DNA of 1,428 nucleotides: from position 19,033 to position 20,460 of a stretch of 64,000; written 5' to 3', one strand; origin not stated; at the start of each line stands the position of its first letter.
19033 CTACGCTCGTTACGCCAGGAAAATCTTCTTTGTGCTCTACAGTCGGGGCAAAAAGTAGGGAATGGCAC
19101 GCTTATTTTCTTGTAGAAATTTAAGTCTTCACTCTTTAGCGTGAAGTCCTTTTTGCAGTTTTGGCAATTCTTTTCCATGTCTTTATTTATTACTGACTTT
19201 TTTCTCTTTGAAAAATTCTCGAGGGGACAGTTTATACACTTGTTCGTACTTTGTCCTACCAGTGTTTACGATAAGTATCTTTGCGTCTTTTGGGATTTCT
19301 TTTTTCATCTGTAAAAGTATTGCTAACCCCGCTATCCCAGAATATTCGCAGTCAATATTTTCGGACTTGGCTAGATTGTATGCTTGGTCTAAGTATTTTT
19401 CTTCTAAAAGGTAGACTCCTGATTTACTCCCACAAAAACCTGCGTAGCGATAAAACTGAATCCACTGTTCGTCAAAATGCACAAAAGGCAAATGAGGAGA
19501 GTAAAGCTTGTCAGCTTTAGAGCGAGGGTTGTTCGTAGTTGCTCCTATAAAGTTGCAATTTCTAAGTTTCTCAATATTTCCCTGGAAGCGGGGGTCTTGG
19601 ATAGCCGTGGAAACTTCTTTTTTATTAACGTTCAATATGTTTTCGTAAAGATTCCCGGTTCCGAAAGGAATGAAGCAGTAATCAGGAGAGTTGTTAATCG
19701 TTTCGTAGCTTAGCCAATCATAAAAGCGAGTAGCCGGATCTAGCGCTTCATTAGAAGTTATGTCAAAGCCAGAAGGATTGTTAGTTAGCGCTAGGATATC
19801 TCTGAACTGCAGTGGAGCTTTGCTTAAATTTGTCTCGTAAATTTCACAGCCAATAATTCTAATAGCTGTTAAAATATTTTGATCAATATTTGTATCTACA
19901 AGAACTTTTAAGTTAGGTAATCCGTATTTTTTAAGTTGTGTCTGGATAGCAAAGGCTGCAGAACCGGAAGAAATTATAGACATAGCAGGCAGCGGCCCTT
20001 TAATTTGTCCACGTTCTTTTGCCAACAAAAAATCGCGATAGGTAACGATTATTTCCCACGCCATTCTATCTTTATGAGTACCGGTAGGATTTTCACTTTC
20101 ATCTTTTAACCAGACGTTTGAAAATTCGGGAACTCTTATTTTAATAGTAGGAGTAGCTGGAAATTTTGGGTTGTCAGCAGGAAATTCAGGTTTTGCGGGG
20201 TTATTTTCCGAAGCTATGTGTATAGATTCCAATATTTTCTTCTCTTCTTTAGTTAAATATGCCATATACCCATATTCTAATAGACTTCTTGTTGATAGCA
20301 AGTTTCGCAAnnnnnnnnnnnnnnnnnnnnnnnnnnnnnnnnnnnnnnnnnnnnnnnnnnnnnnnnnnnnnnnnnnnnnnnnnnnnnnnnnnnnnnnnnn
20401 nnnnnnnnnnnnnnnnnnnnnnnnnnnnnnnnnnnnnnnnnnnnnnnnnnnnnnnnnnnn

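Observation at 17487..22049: Uncharacterised operon: two paralogous Cys-rich proteins with double zinc-ribbon ends flanking a PLP fold-type-II enzyme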

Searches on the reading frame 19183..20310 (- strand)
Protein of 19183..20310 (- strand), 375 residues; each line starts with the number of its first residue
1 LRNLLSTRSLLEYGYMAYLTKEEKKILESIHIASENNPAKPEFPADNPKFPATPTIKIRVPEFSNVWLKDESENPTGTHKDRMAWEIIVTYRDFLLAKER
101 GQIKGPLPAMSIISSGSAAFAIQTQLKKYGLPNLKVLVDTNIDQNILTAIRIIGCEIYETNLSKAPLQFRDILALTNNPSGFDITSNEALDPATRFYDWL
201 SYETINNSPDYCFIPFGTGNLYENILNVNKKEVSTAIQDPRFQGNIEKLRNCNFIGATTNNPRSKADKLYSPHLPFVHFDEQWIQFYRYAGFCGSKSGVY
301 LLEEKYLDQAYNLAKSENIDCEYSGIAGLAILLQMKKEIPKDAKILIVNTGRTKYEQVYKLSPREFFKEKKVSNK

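Call 3: search_protein_families(library=pfam, proteins=[window:19183-20310:-], max_evalue=1)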
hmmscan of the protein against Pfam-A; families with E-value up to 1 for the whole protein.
window:19183-20310:- (375 aa): 1 family
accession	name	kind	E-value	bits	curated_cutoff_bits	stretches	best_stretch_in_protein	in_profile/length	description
PF00291.31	PALP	-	3e-20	73.2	35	1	54-351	7-295/295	Pyridoxal-phosphate dependent enzyme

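Call 4: search_protein_families(library=ncbifam, proteins=[window:19183-20310:-], max_evalue=1)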
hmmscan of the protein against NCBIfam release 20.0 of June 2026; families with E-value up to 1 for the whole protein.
window:19183-20310:- (375 aa): 11 families
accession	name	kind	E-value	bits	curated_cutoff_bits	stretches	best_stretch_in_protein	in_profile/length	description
NF004170.0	PRK05638.1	equivalog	2.8e-09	36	421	1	53-353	67-355/442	threonine synthase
TIGR01138.1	cysM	equivalog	3.4e-07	30.1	394.2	1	61-160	20-111/290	cysteine synthase B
NF008735.0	PRK11761.1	equivalog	1.2e-05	24.8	413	1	60-171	23-126/296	cysteine synthase CysM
TIGR03945.1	PLP_SbnA_fam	equivalog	1.6e-05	24.1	349.95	1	54-158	9-108/304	2,3-diaminopropionate biosynthesis protein SbnA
NF004996.0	PRK06381.1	equivalog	1.6e-05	24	266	1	61-85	28-52/319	threonine synthase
TIGR01136.1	cysKM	subfamily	0.00025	20.5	344.15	1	53-90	8-47/299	cysteine synthase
NF007989.0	PRK10717.1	equivalog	0.0023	17.1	387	1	64-160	29-117/334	cysteine synthase A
TIGR01139.1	cysK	equivalog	0.0028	17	350.95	1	52-90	7-47/298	cysteine synthase A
NF006050.0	PRK08197.1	equivalog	0.0033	16.2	303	1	62-157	94-177/406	threonine synthase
NF006205.0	PRK08329.1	equivalog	0.0054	15.8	358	1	49-226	61-222/347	threonine synthase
TIGR00260.1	thrC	equivalog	0.044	12.9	167.1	1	54-138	29-102/340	threonine synthase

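Call 8: search_solved_structures(query=window:19183-20310:-, max_evalue=0.01)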
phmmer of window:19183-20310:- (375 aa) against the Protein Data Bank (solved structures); distinct sequences matched with E-value up to 0.01: 5.
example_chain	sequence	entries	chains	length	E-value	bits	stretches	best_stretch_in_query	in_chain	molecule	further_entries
2bhs_A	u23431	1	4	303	1e-05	27.8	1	53-172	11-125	CYSTEINE SYNTHASE B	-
2v03_A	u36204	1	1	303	1.1e-05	27.6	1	53-172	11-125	Cysteine synthase B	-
2bht_A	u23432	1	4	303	1.4e-05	27.3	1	53-172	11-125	CYSTEINE SYNTHASE B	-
2jc3_A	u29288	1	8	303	2.8e-05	26.4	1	53-172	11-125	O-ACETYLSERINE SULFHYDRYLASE B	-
1ve1_A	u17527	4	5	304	0.0053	18.8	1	49-101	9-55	O-acetylserine sulfhydrylase | O-acetylserine (Thiol)-lyase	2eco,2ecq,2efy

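Call 11: find_homologous_proteins(query=window:19183-20265:-)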
Query window:19183-20265:- (360 aa): 1630 proteins with E <= 0.001 among 5312 candidates; the best 120 are listed.
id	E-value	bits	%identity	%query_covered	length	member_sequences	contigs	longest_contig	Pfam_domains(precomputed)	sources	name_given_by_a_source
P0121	3.9e-243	824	100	100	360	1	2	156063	PF00291.32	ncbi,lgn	ncbi:MAG: PLP-dependent lyase/thiolase [Minisyncoccia bacterium]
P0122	1.2e-205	700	83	99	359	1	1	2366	PF00291.32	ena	-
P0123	3.5e-201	686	83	98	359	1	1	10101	PF00291.32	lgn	-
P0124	1.4e-199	680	81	97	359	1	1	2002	PF00291.32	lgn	-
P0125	1.9e-199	680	81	99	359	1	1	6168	PF00291.32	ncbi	-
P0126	4.7e-198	675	80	98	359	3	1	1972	PF00291.32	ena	-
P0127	5.2e-196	669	84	94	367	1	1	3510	PF00291.32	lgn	-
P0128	5.1e-191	652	78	99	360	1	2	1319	PF00291.32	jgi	jgi:hypothetical protein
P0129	6.2e-188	642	75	99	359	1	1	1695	PF00291.32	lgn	-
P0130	5.8e-187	639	79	96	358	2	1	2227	PF00291.32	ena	-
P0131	6.9e-186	635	80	93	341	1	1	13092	PF00291.32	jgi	jgi:hypothetical protein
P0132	9.8e-182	622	79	94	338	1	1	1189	PF00291.32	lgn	-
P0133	2.7e-181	620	80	94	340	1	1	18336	PF00291.32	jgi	jgi:hypothetical protein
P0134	1.2e-180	618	78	94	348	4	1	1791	PF00291.32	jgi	jgi:hypothetical protein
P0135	2.1e-180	617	77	94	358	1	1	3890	PF00291.32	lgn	-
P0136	1.3e-179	615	77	94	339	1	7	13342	PF00291.32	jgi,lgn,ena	-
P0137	1.7e-179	614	77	94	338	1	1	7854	PF00291.32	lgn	-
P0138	1.3e-178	611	78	93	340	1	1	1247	PF00291.32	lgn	-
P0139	1.8e-177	608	76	94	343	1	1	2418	PF00291.32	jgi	jgi:hypothetical protein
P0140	5.9e-177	606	78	94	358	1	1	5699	PF00291.32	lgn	-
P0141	1.1e-176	605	77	94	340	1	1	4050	PF00291.32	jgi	-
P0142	1.4e-176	605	76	94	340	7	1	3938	PF00291.32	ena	-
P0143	6.8e-176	602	75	94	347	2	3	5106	PF00291.32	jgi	-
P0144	1.1e-175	602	76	94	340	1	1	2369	PF00291.32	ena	-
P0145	1.3e-175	601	74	94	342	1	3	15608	PF00291.32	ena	-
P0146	1.9e-175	601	75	94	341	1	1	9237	PF00291.32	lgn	-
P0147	2.9e-175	600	76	94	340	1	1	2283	PF00291.32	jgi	-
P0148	3.3e-175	600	75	94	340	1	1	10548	PF00291.32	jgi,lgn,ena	-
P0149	3.7e-175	600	75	94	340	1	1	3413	PF00291.32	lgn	-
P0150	4.5e-175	600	76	94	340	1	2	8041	PF00291.32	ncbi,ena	-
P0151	4.8e-175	600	75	94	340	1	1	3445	PF00291.32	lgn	-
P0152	7.4e-175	599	75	94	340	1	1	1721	PF00291.32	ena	-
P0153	1.1e-174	598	76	94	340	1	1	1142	PF00291.32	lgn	-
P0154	1.8e-174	598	75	94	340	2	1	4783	PF00291.32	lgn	-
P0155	2.0e-174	598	76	93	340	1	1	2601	PF00291.32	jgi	-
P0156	2.2e-174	597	74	94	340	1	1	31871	PF00291.32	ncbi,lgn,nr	ncbi:MAG: pyridoxal-phosphate dependent enzyme [Candidatus Pacebacteria bacterium]|nr:pyridoxal-phos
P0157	3.8e-174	597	75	94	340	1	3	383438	PF00291.32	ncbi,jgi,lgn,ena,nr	ncbi:PLP-dependent lyase/thiolase [Candidatus Woesearchaeota archaeon]|jgi:hypothetical protein|nr:P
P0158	4.1e-174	597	76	93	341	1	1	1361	PF00291.32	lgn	-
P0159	5.3e-174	596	75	94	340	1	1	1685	PF00291.32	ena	-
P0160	8.0e-174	596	74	94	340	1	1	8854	PF00291.32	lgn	-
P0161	8.3e-174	596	75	94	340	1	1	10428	PF00291.32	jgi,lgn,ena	-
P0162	8.3e-174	596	76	94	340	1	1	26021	PF00291.32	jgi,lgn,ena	-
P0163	1.2e-173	595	76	94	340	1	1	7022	PF00291.32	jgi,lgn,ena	-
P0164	1.8e-173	594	75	94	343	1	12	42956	PF00291.32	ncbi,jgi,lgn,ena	-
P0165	2.0e-173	594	75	94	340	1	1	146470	PF00291.32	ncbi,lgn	-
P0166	2.0e-173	594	74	94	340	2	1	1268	PF00291.32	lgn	-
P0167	2.1e-173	594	76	94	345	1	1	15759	PF00291.32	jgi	jgi:hypothetical protein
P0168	2.6e-173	594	74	94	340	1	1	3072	PF00291.32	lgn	-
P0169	3.0e-173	594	76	94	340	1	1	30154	PF00291.32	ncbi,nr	ncbi:PLP-dependent lyase/thiolase [Patescibacteria group bacterium AH-259-L05]|nr:PLP-dependent lyas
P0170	3.4e-173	594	76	94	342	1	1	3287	PF00291.32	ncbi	-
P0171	3.4e-173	594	74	94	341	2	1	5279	PF00291.32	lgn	-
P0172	3.9e-173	593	74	94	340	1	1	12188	PF00291.32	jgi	jgi:hypothetical protein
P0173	4.9e-173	593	74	94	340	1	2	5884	PF00291.32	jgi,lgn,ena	-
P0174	5.0e-173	593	75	93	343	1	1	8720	PF00291.32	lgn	-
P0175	7.1e-173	593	76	94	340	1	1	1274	PF00291.32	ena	-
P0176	7.7e-173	592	74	94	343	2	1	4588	PF00291.32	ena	-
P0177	8.6e-173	592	74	94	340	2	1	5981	PF00291.32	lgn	-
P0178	8.6e-173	592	76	94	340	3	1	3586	PF00291.32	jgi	-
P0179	1.0e-172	592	73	96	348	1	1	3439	PF00291.32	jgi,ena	-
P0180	1.1e-172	592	74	94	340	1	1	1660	PF00291.32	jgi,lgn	jgi:hypothetical protein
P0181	1.3e-172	592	75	94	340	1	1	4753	PF00291.32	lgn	-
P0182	1.3e-172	592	74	94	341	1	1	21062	PF00291.32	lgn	-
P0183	1.3e-172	592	75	94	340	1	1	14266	PF00291.32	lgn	-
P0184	1.8e-172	591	74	94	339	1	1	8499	PF00291.32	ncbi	-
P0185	1.9e-172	591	74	94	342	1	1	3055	PF00291.32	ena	-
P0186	1.9e-172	591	74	94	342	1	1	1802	PF00291.32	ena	-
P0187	1.9e-172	591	74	94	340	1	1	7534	PF00291.32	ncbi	-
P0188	2.2e-172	591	75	94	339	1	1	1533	PF00291.32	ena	-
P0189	2.3e-172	591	74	94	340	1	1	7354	PF00291.32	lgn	-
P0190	2.9e-172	590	74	94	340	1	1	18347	PF00291.32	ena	-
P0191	3.6e-172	590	75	94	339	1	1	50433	PF00291.32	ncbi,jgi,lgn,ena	ncbi:MAG: pyridoxal-phosphate dependent enzyme [Candidatus Buchananbacteria bacterium]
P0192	3.9e-172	590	76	94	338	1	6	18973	PF00291.32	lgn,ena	-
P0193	4.4e-172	590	74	94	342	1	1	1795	PF00291.32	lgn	-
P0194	8.0e-172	589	75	94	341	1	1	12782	PF00291.32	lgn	-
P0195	9.0e-172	589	75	94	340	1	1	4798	PF00291.32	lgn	-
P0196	9.8e-172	589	74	94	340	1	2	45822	PF00291.32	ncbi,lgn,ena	-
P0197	1.0e-171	589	76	94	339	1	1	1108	PF00291.32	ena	-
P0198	1.2e-171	588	75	93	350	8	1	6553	PF00291.32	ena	-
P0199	1.4e-171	588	74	93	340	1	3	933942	PF00291.32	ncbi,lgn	-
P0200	1.6e-171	588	74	94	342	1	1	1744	PF00291.32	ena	-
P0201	1.7e-171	588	74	94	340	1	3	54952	PF00291.32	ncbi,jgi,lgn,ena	-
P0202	1.8e-171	588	72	94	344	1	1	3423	PF00291.32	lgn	-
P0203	2.1e-171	588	74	94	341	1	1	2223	PF00291.32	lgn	-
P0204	2.2e-171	588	74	94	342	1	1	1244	PF00291.32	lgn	-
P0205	2.5e-171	587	74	94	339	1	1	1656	PF00291.32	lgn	-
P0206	2.7e-171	587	74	94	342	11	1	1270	PF00291.32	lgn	-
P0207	5.4e-171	586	73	94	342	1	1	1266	PF00291.32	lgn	-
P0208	5.5e-171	586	74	94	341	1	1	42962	PF00291.32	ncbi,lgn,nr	ncbi:PLP-dependent lyase/thiolase [Candidatus Woesearchaeota archaeon]|nr:PLP-dependent lyase/thiola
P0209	5.6e-171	586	73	94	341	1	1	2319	PF00291.32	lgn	-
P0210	6.8e-171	586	74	94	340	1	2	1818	PF00291.32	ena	-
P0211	7.2e-171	586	74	93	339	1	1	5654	PF00291.32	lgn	-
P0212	7.9e-171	586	73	94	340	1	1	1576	PF00291.32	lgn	-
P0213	8.1e-171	586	75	94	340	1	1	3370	PF00291.32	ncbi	-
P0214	1.1e-170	585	73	94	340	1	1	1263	PF00291.32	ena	-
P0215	1.3e-170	585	74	94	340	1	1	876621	PF00291.32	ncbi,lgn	-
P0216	1.5e-170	585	73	94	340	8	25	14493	PF00291.32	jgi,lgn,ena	-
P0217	1.6e-170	585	74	94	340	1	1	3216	PF00291.32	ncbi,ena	-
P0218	2.0e-170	584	73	94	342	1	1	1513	PF00291.32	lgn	-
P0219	2.0e-170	584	74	94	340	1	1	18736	PF00291.32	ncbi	ncbi:MAG: pyridoxal-phosphate dependent enzyme [Candidatus Diapherotrites archaeon]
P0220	2.1e-170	584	73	94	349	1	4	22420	PF00291.32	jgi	-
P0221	2.3e-170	584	74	94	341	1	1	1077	PF00291.32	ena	-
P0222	2.4e-170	584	74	94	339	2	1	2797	PF00291.32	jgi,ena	-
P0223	4.5e-170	583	73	94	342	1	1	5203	PF00291.32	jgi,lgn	-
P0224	5.3e-170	583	70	94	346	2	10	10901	PF00291.32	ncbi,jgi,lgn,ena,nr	ncbi:MAG TPA: PLP-dependent lyase/thiolase [Candidatus Norongarragalinales archaeon]|nr:PLP-dependen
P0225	5.6e-170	583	74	94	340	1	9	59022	PF00291.32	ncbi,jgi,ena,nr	ncbi:PLP-dependent lyase/thiolase [Candidatus Woesearchaeota archaeon]|nr:PLP-dependent lyase/thiola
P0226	5.9e-170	583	72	94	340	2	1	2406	PF00291.32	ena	-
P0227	6.7e-170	583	74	93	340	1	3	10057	PF00291.32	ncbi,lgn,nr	ncbi:PLP-dependent lyase/thiolase [Patescibacteria group bacterium]|nr:PLP-dependent lyase/thiolase 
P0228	7.8e-170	583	74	93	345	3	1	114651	PF00291.32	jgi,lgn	jgi:hypothetical protein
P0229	8.2e-170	582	73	94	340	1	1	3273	PF00291.32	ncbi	-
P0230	1.2e-169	582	73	94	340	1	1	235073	PF00291.32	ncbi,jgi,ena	ncbi:MAG: pyridoxal-phosphate dependent enzyme [Patescibacteria group bacterium]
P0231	1.7e-169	581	74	94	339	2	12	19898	PF00291.32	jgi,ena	-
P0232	1.8e-169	581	72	94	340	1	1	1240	PF00291.32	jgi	jgi:hypothetical protein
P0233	1.9e-169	581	74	94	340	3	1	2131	PF00291.32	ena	-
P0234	2.1e-169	581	73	93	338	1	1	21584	PF00291.32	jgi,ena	-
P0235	2.3e-169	581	74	94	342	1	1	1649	PF00291.32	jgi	-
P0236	2.5e-169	581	72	93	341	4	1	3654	PF00291.32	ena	-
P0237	2.5e-169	581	73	94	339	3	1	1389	PF00291.32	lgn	-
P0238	2.5e-169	581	73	93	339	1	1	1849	PF00291.32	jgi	jgi:threonine synthase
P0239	2.7e-169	581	73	94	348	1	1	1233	PF00291.32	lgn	-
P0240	2.8e-169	581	74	93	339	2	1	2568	PF00291.32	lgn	-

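Call 35: find_encoding_contigs(protein=P0199, flank=6000, max_places=3)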
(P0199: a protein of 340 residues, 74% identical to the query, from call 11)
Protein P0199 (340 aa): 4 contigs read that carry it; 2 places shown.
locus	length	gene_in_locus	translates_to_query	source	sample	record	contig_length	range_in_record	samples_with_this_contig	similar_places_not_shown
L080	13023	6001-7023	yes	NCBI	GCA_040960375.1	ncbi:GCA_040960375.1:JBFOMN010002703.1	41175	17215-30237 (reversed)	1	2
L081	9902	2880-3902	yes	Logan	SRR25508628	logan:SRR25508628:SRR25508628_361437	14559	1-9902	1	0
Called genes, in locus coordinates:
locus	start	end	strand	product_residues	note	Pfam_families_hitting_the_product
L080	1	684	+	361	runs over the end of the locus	PF03463:eRF1_1, PF18854:baeRF_family10, PF03464:eRF1_2, PF18859:acVLRF1, PF03465:eRF1_3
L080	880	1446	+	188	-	PF04079:SMC_ScpB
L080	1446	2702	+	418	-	PF13506:Glyco_transf_21, PF00535:Glycos_transf_2, PF10111:Glyco_tranf_2_2, PF13641:Glyco_tranf_2_3, PF03142:Chitin_synth_2, PF13632:Glyco_trans_2_3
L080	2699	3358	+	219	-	-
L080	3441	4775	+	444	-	-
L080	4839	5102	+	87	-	PF13656:RNA_pol_L_2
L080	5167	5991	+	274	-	PF00154:RecA_N, PF13481:AAA_25, PF08423:Rad51, PF01637:ATPase_2 (weak), PF06745:ATPase, PF05707:Zot (weak), PF13479:AAA_24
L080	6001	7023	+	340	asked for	PF00291:PALP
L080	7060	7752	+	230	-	PF02457:DAC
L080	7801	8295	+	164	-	-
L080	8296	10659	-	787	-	PF01751:Toprim, PF01131:Topoisom_bac, PF01396:Zn_ribbon_Top1 (weak)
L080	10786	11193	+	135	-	-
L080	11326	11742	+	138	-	PF02308:MgtC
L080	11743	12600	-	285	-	-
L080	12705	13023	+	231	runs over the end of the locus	-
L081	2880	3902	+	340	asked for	PF00291:PALP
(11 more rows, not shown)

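Call 36: find_encoding_contigs(protein=P0157, flank=6000, max_places=3)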
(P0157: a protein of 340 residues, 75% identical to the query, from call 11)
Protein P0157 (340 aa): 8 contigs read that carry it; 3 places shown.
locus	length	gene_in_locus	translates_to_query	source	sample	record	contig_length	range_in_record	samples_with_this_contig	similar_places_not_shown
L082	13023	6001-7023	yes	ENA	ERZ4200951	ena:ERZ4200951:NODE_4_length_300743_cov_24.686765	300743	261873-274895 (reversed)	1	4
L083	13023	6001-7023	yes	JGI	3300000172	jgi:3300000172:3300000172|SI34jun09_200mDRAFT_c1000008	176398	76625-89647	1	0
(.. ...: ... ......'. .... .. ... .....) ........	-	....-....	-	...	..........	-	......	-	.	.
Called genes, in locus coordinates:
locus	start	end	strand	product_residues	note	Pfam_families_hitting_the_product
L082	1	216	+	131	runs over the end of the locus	PF22751:DUF488-N3a, PF04343:DUF488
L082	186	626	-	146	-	-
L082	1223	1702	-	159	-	-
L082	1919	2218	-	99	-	PF18927:CrtO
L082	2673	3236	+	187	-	-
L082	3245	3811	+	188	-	-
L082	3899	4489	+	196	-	-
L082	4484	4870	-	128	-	-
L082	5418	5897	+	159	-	PF18931:DUF5680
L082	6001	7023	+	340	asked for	PF00291:PALP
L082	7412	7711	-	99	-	-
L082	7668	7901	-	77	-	PF10884:DUF2683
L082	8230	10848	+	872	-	PF01326:PPDK_N, PF00391:PEP-utilizers, PF02896:PEP-utilizers_C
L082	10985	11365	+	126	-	-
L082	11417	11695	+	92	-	-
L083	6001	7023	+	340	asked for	PF00291:PALP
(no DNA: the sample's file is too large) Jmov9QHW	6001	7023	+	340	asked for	PF00291:PALP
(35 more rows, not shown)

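Call 37: find_encoding_contigs(protein=P0123, flank=6000, max_places=2)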
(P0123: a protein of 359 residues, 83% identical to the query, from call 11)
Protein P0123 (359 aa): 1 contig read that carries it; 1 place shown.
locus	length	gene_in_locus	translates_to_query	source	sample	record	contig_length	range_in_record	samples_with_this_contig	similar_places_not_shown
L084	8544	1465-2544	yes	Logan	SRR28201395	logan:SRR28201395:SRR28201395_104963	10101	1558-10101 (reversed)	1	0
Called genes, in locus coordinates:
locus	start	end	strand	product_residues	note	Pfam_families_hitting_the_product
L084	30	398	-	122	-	PF00072:Response_reg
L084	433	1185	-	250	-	PF00512:HisKA, PF02518:HATPase_c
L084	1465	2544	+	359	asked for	PF00291:PALP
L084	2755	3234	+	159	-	PF00255:GSHPx, PF00578:AhpC-TSA (weak)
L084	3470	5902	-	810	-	PF13884:Peptidase_S74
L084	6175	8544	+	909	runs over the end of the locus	PF05342:Peptidase_M26_N (weak), PF19077:Big_13 (faint), PF01471:PG_binding_1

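Call 38: find_encoding_contigs(protein=P0133, flank=6000, max_places=2)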
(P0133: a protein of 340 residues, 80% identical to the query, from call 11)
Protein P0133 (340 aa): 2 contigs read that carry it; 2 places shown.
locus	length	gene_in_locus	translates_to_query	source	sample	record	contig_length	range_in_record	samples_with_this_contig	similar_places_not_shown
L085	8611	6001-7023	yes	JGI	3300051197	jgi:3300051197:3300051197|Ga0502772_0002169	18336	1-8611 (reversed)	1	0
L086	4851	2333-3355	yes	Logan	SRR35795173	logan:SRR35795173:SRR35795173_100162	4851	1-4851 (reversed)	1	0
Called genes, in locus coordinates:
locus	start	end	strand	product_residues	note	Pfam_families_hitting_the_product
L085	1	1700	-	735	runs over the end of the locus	PF17191:RecG_wedge, PF00270:DEAD, PF04851:ResIII, PF00271:Helicase_C, PF22590:Cas3-like_C_2 (weak), PF19833:RecG_dom3_C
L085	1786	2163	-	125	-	PF00072:Response_reg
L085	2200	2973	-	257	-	PF00512:HisKA, PF02518:HATPase_c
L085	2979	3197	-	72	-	-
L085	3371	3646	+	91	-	PF01541:GIY-YIG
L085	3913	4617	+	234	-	PF01996:F420_ligase (weak)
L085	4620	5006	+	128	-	PF14534:DUF4440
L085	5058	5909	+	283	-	-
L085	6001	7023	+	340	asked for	PF00291:PALP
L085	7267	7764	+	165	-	PF00903:Glyoxalase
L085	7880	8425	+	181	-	-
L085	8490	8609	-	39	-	?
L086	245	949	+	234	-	PF01996:F420_ligase (weak)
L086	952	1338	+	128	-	PF14534:DUF4440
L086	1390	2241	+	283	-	-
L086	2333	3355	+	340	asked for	PF00291:PALP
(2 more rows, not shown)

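Call 45: search_protein_families(library=padloc, proteins=[window:19183-20265:-], max_evalue=0.1)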
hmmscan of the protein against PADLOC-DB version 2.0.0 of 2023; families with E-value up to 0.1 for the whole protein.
window:19183-20265:- (360 aa): 0 families
